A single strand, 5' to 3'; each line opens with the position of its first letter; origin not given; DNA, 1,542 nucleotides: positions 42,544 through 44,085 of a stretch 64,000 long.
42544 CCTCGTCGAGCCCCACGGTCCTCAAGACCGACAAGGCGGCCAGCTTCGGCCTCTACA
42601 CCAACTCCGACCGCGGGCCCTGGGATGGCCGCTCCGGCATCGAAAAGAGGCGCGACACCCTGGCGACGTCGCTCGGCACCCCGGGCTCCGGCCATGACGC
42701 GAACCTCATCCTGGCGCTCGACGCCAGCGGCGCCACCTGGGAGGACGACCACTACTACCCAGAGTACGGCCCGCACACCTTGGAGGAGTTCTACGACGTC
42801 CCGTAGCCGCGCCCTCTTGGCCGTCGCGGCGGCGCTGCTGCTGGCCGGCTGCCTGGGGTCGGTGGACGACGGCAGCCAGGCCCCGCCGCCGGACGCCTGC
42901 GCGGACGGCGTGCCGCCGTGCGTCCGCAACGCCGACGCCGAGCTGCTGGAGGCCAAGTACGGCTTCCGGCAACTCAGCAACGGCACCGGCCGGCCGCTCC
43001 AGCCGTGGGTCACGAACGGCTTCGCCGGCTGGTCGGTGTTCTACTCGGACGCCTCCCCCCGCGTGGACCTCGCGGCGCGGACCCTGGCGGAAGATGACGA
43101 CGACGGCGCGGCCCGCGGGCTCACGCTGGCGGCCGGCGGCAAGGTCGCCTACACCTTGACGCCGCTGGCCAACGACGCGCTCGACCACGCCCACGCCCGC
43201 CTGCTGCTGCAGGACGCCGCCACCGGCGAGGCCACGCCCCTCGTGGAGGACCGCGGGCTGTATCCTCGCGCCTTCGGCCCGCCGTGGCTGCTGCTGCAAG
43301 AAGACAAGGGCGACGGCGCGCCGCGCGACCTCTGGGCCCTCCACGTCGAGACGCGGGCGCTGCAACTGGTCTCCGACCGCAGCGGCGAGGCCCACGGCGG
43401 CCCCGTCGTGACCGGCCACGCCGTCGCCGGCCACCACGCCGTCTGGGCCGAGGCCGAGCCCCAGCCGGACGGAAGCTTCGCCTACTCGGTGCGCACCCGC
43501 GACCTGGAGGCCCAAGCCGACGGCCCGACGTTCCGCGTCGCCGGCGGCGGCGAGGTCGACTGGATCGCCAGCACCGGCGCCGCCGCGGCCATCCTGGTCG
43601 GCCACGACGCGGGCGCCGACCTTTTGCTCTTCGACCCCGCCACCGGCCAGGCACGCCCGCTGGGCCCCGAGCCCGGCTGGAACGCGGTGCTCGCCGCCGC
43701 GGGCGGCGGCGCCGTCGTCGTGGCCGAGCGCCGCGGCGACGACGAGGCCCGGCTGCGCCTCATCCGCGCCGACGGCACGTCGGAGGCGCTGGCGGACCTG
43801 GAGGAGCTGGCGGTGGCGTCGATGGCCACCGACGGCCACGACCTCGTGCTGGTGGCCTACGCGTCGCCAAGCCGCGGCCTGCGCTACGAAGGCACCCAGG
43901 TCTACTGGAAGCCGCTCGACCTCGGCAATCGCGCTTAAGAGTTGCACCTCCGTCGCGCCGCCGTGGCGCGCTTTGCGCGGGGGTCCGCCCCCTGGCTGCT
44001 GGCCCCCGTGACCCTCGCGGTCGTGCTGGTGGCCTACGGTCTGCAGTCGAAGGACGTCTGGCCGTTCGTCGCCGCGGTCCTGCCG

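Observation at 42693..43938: Lipoprotein gene whose only ATG start overlaps the giant gene by 113 nt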

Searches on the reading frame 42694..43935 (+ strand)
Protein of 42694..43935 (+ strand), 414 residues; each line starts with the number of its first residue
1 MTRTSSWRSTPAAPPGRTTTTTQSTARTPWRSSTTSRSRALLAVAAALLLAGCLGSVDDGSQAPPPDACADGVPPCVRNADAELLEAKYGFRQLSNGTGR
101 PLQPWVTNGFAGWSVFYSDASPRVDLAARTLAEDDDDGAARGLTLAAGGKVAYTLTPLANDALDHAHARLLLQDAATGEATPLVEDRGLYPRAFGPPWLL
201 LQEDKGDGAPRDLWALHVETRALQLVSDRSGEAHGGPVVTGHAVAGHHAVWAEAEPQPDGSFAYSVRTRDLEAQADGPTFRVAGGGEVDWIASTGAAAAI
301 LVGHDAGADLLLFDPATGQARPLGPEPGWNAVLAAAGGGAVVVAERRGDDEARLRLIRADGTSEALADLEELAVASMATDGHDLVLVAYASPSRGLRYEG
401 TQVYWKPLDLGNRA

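Call 7: search_protein_families(library=pfam, proteins=[window:42694-43935:+], max_evalue=0.01)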
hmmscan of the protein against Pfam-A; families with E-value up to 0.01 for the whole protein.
window:42694-43935:+ (414 aa): 0 families

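Call 8: find_homologous_proteins(query=window:42694-43935:+, max_evalue=0.001)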
Query window:42694-43935:+ (414 aa): 1 proteins with E <= 0.001 among 8000 candidates.
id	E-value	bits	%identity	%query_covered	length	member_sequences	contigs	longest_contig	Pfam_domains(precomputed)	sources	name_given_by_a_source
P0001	1.9e-242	822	100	90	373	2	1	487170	-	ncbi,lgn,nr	ncbi:MAG: hypothetical protein QOD77_1846 [Thermoplasmata archaeon]|nr:hypothetical protein [Thermop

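Call 10: find_encoding_contigs(protein=P0001, flank=10000, max_places=4)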
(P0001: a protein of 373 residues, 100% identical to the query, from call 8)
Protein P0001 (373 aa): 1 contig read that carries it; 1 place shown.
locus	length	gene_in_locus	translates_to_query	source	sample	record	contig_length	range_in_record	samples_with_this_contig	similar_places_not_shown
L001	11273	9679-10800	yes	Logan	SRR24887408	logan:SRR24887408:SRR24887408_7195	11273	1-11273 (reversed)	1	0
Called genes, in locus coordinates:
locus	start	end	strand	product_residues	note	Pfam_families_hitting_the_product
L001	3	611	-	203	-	?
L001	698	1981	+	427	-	PF09721:Exosortase_EpsH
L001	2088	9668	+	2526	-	PF18911:PKD_4 (weak)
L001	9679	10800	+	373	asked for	-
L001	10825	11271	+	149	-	?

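Call 12: search_protein_families(library=ncbifam, proteins=[window:42817-43935:+], max_evalue=0.01)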
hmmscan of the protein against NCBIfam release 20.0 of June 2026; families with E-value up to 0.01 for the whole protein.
window:42817-43935:+ (373 aa): 0 families

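Call 13: search_protein_representatives(protein=window:42850-43935:+)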
Query: 362 residues. Proteins with E-value up to 0.001 (for the whole library): 2; up to 1e-10: 1; up to 1e-30: 1. The best 2 are listed.
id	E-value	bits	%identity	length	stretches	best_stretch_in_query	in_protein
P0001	1.0e-237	804.6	100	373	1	1-362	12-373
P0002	5.3e-07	45.3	31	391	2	10-210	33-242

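Call 16: find_encoding_contigs(protein=P0002, flank=10000, max_places=6)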
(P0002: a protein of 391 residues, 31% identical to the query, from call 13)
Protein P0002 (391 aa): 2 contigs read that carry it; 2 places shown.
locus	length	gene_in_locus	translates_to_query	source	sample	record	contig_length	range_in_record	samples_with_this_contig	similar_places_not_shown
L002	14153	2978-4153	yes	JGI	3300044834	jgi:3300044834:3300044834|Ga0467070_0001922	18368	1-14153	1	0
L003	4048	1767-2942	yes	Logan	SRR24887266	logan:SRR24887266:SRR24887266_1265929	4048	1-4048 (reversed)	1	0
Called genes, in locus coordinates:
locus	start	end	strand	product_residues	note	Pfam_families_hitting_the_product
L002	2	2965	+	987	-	?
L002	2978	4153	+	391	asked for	-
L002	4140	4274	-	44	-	-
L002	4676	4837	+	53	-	-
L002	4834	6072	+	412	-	-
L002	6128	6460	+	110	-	-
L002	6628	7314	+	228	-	-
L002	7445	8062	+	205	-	-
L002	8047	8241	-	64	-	-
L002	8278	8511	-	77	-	-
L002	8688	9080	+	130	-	-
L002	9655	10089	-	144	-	PF00072:Response_reg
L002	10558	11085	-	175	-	-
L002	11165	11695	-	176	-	-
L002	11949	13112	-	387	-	PF08447:PAS_3 (weak), PF00512:HisKA (weak), PF02518:HATPase_c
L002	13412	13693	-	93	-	PF05239:PRC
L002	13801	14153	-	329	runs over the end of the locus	PF04258:Peptidase_A22B (weak), PF06550:SPP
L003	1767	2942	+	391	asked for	-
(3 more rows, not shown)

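Call 23: find_homologous_proteins(query=A1, max_evalue=0.01)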
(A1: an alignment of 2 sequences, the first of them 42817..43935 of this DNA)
Query A1 (2 sequences) (373 aa, profile of the alignment): 2 proteins with E <= 0.01 among 8000 candidates.
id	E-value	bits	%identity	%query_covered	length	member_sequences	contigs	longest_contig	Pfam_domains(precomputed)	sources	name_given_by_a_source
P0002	1.4e-224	763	28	51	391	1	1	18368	-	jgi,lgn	jgi:hypothetical protein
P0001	3.5e-189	647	100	100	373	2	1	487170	-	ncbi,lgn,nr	ncbi:MAG: hypothetical protein QOD77_1846 [Thermoplasmata archaeon]|nr:hypothetical protein [Thermop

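Call 33: search_solved_structures(query=window:42850-43935:+, max_evalue=10)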
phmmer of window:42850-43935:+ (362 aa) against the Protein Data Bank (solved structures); distinct sequences matched with E-value up to 10: 0.

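Call 34: search_protein_families(library=pfam, proteins=[window:42850-43935:+, P0002, L002:2-2962:+], max_evalue=5)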
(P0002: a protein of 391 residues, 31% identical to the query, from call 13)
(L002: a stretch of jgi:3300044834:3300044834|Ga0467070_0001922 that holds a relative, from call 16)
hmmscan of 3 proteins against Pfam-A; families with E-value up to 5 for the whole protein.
window:42850-43935:+ (362 aa): 0 families

P0002 (391 aa): 1 family
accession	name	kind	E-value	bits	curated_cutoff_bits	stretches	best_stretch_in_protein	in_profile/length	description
PF20439.3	SpoIVA_C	-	0.26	11.9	25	1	183-220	19-56/76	Sporulation stage IV protein A, C-terminal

L002:2-2962:+ (987 aa): 1 family
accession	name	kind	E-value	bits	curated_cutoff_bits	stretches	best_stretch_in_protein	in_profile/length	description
PF20773.4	InhA-like_MAM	-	0.0013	18.8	26.9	1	152-214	114-174/191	Immune inhibitor A-like, MAM domain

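Call 35: predict_structure(alignment_id=A1)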
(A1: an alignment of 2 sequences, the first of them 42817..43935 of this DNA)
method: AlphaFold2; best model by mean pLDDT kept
length: 373 residues; sequences in the alignment: 2
mean_pLDDT: 47.7   pTM: 0.39
mean pLDDT of the five models: 47.7, 46.1, 45.8, 43.8, 40.5
residues with pLDDT >= 90: 0; 70-90: 28; 50-70: 150; < 50: 195
segments of 3 or more residues with pLDDT < 50: 1-39, 55-70, 77-110, 143-157, 167-169, 177-207, 230-232, 263-265, 328-373
pLDDT, mean of each block of 10 residues (from residue 1): 33 29 35 42 54 50 39 50 35 34 35 56 57 52 37 41 50 51 25 29 41 69 61 58 56 60 58 67 66 59 68 70 60 36 39 33 33 27
secondary structure, 60 per line:
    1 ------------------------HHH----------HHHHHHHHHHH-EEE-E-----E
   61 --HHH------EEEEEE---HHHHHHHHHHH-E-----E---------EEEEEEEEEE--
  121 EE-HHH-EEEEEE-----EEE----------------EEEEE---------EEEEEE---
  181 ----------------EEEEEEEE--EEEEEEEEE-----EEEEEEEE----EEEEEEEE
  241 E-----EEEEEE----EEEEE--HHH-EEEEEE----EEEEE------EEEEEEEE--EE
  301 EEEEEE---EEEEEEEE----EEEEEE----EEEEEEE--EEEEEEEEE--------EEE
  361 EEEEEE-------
elements in order: H38-48 E50-52 E72-77 H81-91 E109-118 E128-133 E139-141 E158-162 E172-177 E197-204 E207-215 E221-228 E233-241 E247-252 E257-261 E268-273 E278-282 E289-296 E299-306 E310-317 E322-327 E332-338 E341-349 E358-366

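Call 37: fold_search(model_id=the predicted structure, library=pdb)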
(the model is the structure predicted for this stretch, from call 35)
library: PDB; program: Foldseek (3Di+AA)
matches with E <= 10: 1187; with E <= 0.001: 185
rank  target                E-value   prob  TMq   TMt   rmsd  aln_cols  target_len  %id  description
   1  6ttk_C                5.2e-07  1.00  0.31  0.37  13.1       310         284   11  Crystal structure of the kelch domain of human KLHL12 in complex with DVL1 peptide (released 2020-02-12)
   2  2flu_X                1.2e-06  1.00  0.29  0.35  13.4       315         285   12  Crystal Structure of the Kelch-Neh2 Complex (released 2006-08-15)
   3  6ttk_A                2.3e-06  1.00  0.30  0.36  13.1       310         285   11  Crystal structure of the kelch domain of human KLHL12 in complex with DVL1 peptide (released 2020-02-12)
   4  7mx5_B                2.7e-06  1.00  0.30  0.29  15.0       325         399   11  Crystal structure of TolB from Acinetobacter baumannii (released 2021-05-26)
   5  9lh1                  2.8e-06  1.00  0.29  0.36  13.3       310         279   12  Crystal Structures of Keap1-CD2 complexes (released 2026-01-14)
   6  9y8k                  2.9e-06  1.00  0.30  0.36  11.9       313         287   10  Crystal structure of the Kelch domain of human KLHL12 with compound 7k (released 2026-04-08)
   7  9y8u                  3.4e-06  1.00  0.30  0.36  11.7       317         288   10  Crystal structure of the Kelch domain of human KLHL12 with compound 10j (released 2026-04-08)
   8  9y8o                  3.6e-06  1.00  0.29  0.35  12.0       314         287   10  Crystal structure of the Kelch domain of human KLHL12 with compound 9c (released 2026-04-08)
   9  8pjt_C                4.0e-06  1.00  0.26  0.31  13.7       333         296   13  Crystal structure of the computationally designed SAKe6DEref protein (released 2024-07-10)
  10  2vpj                  4.7e-06  1.00  0.30  0.36  14.8       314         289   11  Crystal structure of the Kelch domain of human KLHL12 (released 2008-03-18)
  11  8pjr                  6.3e-06  1.00  0.27  0.33  13.6       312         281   12  Crystal structure of the SAKe6AC-LB protein (released 2024-07-10)
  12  8pjz_A                1.0e-05  1.00  0.28  0.33  13.4       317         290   13  Crystal structure of the computationally designed SAKe6EEtal protein (released 2024-07-10)
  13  4ch9_A                1.2e-05  1.00  0.29  0.35  13.4       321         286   13  Crystal structure of the human KLHL3 Kelch domain in complex with a WNK4 peptide (released 2014-01-08)
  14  4zgc_A                1.4e-05  1.00  0.31  0.31  13.2       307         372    8  Crystal Structure Analysis of Kelch protein (with disulfide bond) from Plasmodium falciparum (released 2015-06-10)
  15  4n1b_B                1.5e-05  1.00  0.29  0.35  13.2       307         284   11  STRUCTURE OF KEAP1 KELCH DOMAIN WITH(1S,2R)-2-[(1S)-1-[(1-oxo-2,3-dihydro-1H-isoindol-2-Yl)methyl]-1,2,3,4-tetrahydroi (released 2014-02-19)
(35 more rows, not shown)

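Call 54: find_related_loci(query=A1, collection=metagenome_contigs, flank=10000)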
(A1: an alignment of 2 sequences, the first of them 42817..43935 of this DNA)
Query A1 (373 aa) in metagenome_contigs; peptide patterns used: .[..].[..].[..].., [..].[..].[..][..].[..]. (x = any residue, [..] = any of these).
68 stretches matched a pattern, but none encodes a relative of the query by tblastn (E <= 1e-3).

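Call 56: list_cluster_members(proteins=[P0001, P0002])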
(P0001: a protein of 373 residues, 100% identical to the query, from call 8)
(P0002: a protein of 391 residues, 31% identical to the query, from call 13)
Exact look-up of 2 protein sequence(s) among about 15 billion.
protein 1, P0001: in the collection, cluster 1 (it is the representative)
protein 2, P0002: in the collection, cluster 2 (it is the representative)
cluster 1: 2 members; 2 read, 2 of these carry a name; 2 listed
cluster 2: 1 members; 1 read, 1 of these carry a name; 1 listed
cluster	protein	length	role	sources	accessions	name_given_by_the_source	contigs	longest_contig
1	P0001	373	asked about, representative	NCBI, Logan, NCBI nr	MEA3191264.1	MAG: hypothetical protein QOD77_1846 [Thermoplasmata archaeon] | hypothetical protein [Thermoplasmata archaeon]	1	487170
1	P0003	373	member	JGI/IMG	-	hypothetical protein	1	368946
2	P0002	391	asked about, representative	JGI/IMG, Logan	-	hypothetical protein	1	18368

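Call 57: find_encoding_contigs(protein=P0003, flank=10000, max_places=4)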
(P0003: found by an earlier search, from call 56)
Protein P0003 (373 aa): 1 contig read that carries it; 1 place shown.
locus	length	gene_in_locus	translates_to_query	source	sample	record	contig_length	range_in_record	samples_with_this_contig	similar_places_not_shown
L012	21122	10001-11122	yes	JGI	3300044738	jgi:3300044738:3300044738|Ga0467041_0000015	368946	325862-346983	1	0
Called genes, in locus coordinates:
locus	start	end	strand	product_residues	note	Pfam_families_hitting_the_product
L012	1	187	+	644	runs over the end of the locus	PF02369:Big_1 (faint), PF10670:DUF4198 (faint), PF13620:CarboxypepD_reg, PF13715:CarbopepD_reg_2 (faint), PF25020:TTR_TEN1-4 (faint), PF13620:CarboxypepD_reg (weak)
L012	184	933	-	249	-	PF01497:Peripla_BP_2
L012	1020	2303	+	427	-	PF09721:Exosortase_EpsH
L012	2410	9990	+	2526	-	PF18911:PKD_4 (weak)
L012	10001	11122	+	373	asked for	-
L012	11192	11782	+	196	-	PF02666:PS_Dcarbxylase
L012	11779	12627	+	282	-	PF01066:CDP-OH_P_transf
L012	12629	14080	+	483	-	-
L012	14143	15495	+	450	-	PF02881:SRP54_N, PF00448:SRP54, PF01656:CbiA (weak), PF02978:SRP_SPB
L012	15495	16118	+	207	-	PF04013:Methyltrn_RNA_2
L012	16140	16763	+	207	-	-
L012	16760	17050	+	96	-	PF05495:zf-CHY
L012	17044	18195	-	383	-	PF00108:Thiolase_N, PF00109:ketoacyl-synt (faint), PF02803:Thiolase_C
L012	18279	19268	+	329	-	-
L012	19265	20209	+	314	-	-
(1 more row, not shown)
